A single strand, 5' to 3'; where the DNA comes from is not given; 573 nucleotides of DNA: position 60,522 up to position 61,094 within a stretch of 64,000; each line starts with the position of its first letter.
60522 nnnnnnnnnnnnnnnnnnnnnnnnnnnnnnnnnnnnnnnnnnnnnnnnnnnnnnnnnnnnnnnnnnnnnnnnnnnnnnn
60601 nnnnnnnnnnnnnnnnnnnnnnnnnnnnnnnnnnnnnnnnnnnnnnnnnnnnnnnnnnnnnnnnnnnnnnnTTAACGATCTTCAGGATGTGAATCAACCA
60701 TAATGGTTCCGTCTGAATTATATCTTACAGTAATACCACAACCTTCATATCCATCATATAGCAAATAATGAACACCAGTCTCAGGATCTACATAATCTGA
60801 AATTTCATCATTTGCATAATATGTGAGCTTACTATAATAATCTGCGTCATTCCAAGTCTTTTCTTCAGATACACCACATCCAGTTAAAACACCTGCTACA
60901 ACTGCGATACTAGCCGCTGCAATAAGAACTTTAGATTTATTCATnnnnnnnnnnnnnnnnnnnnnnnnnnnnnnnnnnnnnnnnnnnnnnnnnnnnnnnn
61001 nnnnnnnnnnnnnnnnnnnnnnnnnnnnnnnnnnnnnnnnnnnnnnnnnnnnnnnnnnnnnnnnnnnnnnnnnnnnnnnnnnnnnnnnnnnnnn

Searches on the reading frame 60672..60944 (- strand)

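Call 62: search_protein_families(library=pfam, proteins=[window:60672-60944:-], max_evalue=0.001)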
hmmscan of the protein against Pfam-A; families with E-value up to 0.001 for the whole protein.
window:60672-60944:- (90 aa): 1 family
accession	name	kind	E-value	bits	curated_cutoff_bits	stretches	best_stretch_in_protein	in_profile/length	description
PF20037.4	DUF6440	-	2.7e-08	33.9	26.5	1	51-84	20-53/53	Family of unknown function (DUF6440)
